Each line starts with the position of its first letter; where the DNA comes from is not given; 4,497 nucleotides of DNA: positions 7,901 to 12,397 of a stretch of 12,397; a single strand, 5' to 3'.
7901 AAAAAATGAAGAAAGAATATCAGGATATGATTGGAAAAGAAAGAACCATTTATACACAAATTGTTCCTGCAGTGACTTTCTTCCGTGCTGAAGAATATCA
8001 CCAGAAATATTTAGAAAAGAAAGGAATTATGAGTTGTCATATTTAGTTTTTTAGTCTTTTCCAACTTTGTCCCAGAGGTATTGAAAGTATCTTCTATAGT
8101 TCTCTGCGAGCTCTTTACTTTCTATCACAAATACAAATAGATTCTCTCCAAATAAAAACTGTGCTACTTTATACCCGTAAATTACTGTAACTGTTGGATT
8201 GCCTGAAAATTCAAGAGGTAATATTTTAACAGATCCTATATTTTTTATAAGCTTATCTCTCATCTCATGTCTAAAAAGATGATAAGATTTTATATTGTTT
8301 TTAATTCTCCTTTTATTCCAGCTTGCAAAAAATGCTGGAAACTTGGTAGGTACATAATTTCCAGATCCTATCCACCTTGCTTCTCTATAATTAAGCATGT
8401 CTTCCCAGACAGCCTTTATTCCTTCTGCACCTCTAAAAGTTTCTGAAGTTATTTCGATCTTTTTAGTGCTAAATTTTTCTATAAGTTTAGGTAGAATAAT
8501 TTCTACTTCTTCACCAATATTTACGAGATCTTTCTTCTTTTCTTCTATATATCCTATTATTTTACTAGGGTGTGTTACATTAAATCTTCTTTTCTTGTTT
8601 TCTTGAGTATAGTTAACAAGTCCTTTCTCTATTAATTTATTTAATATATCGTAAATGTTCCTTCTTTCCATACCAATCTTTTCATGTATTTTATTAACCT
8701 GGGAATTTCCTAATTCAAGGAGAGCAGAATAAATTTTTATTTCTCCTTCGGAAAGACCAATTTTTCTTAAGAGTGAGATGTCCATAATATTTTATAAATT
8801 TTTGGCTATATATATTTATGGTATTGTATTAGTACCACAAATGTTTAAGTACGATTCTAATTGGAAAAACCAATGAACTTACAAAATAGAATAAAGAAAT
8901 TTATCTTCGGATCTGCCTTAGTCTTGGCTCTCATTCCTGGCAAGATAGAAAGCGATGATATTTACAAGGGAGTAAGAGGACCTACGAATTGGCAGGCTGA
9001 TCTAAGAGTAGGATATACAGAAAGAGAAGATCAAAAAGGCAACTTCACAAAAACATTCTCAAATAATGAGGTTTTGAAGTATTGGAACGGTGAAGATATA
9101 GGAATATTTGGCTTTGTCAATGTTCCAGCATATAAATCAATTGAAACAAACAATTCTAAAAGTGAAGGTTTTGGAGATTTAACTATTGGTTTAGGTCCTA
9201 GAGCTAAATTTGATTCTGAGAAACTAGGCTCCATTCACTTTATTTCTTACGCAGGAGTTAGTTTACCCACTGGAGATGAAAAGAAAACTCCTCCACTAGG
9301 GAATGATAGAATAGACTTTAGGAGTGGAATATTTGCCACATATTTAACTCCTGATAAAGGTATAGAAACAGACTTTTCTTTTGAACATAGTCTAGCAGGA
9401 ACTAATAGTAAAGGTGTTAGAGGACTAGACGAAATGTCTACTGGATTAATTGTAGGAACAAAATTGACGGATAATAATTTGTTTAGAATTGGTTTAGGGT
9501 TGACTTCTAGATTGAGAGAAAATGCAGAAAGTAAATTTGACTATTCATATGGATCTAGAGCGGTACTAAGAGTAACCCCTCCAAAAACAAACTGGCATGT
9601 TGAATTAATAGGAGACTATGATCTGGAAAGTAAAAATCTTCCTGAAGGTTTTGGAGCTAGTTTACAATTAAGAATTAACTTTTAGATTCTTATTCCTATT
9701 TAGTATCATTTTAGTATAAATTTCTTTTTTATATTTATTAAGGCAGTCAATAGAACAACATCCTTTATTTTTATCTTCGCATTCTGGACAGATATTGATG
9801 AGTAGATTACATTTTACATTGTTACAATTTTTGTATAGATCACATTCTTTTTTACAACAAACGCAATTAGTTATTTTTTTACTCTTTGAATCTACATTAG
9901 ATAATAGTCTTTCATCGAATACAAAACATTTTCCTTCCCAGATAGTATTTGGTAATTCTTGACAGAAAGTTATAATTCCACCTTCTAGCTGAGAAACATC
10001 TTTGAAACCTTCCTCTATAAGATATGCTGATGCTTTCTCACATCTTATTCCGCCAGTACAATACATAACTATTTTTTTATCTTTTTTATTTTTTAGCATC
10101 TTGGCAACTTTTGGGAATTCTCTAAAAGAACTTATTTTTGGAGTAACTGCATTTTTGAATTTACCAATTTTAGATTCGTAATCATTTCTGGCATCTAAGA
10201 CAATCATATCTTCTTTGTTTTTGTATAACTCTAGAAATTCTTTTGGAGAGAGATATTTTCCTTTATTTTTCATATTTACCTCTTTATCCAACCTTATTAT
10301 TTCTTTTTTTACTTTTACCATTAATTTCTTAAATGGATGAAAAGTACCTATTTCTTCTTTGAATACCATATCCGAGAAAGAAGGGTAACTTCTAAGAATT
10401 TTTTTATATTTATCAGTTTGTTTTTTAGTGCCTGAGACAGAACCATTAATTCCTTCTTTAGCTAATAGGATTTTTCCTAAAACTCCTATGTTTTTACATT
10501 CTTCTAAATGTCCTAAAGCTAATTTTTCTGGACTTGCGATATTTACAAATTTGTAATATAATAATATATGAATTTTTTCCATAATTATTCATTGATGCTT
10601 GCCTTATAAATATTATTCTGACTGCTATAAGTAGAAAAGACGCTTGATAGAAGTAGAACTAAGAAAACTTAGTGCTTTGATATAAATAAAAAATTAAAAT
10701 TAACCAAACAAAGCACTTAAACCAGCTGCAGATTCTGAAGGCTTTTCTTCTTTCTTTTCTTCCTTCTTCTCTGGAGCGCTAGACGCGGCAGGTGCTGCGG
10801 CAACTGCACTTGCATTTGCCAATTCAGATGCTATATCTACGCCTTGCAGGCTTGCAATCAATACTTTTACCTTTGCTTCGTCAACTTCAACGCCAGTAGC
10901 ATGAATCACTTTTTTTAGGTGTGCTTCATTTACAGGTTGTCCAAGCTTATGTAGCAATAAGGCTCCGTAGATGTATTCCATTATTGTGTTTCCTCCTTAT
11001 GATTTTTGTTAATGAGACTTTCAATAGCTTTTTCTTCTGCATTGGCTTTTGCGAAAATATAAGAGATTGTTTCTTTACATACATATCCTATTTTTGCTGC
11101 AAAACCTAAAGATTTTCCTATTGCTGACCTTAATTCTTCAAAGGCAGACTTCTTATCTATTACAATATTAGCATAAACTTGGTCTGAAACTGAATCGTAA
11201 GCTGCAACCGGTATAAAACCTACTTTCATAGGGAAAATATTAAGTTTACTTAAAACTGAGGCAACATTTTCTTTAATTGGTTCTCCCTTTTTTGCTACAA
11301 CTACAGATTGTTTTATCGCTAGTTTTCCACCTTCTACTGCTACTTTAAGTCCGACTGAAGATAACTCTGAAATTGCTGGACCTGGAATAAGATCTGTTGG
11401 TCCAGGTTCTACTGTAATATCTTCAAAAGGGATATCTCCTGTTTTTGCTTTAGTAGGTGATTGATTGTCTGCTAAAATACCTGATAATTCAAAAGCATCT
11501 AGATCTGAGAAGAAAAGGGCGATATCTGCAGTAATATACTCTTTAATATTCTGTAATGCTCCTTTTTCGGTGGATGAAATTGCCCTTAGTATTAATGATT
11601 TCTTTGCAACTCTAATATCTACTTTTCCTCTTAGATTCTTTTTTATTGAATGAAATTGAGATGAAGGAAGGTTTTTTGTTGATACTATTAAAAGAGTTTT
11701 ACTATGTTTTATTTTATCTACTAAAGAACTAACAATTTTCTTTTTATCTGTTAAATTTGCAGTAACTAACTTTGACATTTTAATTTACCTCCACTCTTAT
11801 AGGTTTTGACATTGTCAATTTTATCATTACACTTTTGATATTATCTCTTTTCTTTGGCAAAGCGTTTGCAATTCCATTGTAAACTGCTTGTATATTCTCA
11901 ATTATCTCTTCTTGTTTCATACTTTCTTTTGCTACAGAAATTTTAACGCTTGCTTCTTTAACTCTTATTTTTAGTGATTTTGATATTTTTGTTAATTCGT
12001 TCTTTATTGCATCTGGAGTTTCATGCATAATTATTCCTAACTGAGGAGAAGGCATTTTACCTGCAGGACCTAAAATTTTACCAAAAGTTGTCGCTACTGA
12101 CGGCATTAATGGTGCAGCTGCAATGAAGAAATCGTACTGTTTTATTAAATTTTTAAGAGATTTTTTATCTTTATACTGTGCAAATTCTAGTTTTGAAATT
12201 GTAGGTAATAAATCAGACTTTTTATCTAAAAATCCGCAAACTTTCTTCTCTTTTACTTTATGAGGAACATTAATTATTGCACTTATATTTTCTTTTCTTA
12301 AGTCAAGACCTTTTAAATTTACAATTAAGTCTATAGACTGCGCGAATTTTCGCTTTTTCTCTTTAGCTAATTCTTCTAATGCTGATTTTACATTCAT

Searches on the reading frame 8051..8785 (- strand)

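Call 4: search_protein_families(library=pfam, proteins=[window:8051-8785:-], max_evalue=0.01)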
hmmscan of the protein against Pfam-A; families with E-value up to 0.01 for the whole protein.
window:8051-8785:- (244 aa): 8 families
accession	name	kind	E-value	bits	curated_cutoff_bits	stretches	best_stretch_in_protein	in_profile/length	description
PF01978.25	TrmB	-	6.9e-18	64.7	25.6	1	6-73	1-67/68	Sugar-specific transcriptional regulator TrmB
PF03965.22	Penicillinase_R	-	6.4e-05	23.7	22.6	1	11-73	1-67/115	Penicillinase repressor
PF22194.2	F-93_WHD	-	0.00011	22.7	28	1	31-71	19-59/62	F-93, winged-helix domain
PF08221.17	HTH_9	-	0.0014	19.1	23.4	1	17-62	17-62/62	RNA polymerase III subunit RPC82 helix-turn-helix domain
PF13730.12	HTH_36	-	0.0018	18.4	25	1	10-57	2-55/55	Helix-turn-helix domain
PF02002.24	TFIIE_alpha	-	0.0051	17.1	22.9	0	15-63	15-63/105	TFIIE alpha subunit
PF21984.2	DnaD_N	-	0.0075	16.9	27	0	29-66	37-74/101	DnaD N-terminal domain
PF02319.26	E2F_TDP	-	0.0077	16.4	25.7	0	26-60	22-56/65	E2F/DP family winged-helix DNA-binding domain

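Call 47: search_protein_families(library=ncbifam, proteins=[window:8051-8785:-], max_evalue=0.00001)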
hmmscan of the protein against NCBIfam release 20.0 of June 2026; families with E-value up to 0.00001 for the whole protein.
window:8051-8785:- (244 aa): 3 families
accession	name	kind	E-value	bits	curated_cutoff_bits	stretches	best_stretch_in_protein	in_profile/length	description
NF053606.1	Sta1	subfamily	1.3e-07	31.6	80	1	10-66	17-73/100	Sta1 family transcriptional regulator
NF047390.1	TransRegTrmBL1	equivalog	7.9e-07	28.4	650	1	3-101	7-101/341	HTH-type sugar sensing transcriptional regulator TrmBL1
NF040939.2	trans_reg_lrs14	equivalog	1.6e-06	28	90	1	10-66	18-75/103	Lrs14 family HTH-type transcriptional regulator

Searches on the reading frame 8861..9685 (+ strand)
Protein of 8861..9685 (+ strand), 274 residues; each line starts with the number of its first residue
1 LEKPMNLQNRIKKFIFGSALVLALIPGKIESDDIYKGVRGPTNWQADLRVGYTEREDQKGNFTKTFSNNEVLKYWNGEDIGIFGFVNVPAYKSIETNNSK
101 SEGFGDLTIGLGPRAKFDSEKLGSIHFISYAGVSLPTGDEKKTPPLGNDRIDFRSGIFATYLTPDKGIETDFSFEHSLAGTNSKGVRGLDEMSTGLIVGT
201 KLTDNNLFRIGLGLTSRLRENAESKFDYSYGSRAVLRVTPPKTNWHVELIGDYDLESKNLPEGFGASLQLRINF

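Call 4: search_protein_families(library=pfam, proteins=[window:8861-9685:+], max_evalue=0.01)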
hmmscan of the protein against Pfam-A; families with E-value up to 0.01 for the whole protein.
window:8861-9685:+ (274 aa): 1 family
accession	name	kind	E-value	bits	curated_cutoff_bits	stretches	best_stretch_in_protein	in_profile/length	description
PF13557.12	Phenol_MetA_deg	-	1.6e-09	38.6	22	1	88-213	63-178/242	Putative MetA-pathway of phenol degradation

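Call 5: search_protein_families(library=ncbifam, proteins=[window:8861-9685:+], max_evalue=0.001)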
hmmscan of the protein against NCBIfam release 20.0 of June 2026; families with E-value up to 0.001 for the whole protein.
window:8861-9685:+ (274 aa): 0 families

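Call 74: search_solved_structures(query=window:8861-9685:+, max_evalue=1)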
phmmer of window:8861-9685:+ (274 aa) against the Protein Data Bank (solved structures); distinct sequences matched with E-value up to 1: 1.
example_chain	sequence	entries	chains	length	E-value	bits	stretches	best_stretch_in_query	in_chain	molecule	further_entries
3zfs_A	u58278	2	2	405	0.88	12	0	234-268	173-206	F420-REDUCING HYDROGENASE, SUBUNIT ALPHA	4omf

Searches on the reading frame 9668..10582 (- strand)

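Call 4: search_protein_families(library=pfam, proteins=[window:9668-10582:-], max_evalue=0.01)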
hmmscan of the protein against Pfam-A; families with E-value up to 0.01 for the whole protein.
window:9668-10582:- (304 aa): 3 families
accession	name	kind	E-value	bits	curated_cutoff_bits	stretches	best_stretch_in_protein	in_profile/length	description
PF17773.7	UPF0176_N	-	2.8e-26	92.2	26.2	1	5-95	2-92/92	UPF0176 acylphosphatase like domain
PF12368.13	Rhodanese_C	-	3.9e-16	59.6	26.9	1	216-280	1-65/66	Rhodanase C-terminal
PF00581.25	Rhodanese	-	1.9e-11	44.7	22.2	1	112-203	1-96/102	Rhodanese-like domain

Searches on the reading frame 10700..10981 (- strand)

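Call 47: search_protein_families(library=ncbifam, proteins=[window:10700-10981:-], max_evalue=0.00001)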
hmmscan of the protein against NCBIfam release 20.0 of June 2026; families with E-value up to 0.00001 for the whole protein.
window:10700-10981:- (93 aa): 1 family
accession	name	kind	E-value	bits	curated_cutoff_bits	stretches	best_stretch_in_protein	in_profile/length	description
TIGR03685.1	ribo_P1_arch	equivalog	7.3e-26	90.5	100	1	1-93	1-105/105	50S ribosomal protein P1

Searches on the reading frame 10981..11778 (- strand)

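Call 47: search_protein_families(library=ncbifam, proteins=[window:10981-11778:-], max_evalue=0.00001)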
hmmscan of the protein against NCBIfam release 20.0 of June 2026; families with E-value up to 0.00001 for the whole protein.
window:10981-11778:- (265 aa): 7 families
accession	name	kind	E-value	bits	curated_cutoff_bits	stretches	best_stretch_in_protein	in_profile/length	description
NF003098.0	PRK04019.1-5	equivalog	3e-57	194.3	331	1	12-253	12-254/336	50S ribosomal protein L10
NF003099.0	PRK04019.2-2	equivalog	1.1e-49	169.2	341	1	11-253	14-257/293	50S ribosomal protein L10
NF003096.0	PRK04019.1-2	equivalog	2.1e-43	148.7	479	1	12-252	13-257/338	50S ribosomal protein L10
NF003095.0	PRK04019.1-1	equivalog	1.5e-41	142.6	381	1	12-196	17-200/339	50S ribosomal protein L10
NF003100.0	PRK04019.2-3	equivalog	3.8e-36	125.3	585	1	11-196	7-192/314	50S ribosomal protein L10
NF003097.0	PRK04019.1-4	equivalog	2.7e-29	102.3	547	1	12-253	16-256/353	50S ribosomal protein L10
NF000955.1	PRK00099.1-1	equivalog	1.8e-11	44.1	85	1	11-106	2-95/168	50S ribosomal protein L10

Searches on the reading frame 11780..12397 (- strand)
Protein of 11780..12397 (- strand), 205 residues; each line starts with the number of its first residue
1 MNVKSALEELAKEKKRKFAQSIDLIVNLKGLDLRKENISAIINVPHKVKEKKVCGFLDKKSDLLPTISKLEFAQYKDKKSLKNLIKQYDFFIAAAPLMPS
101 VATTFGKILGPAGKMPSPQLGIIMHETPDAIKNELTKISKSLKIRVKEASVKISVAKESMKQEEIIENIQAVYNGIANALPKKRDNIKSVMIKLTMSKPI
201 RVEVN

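Call 47: search_protein_families(library=ncbifam, proteins=[window:11780-12397:-], max_evalue=0.00001)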
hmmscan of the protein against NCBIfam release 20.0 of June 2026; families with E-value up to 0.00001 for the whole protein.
window:11780-12397:- (205 aa): 2 families
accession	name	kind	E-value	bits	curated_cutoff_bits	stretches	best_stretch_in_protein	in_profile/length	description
NF003244.0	PRK04203.1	equivalog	8e-43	146.4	203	1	6-203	11-215/216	50S ribosomal protein L1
TIGR01169.1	rplA_bact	equivalog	1.2e-20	73.9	216.3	1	2-204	20-224/227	50S ribosomal protein L1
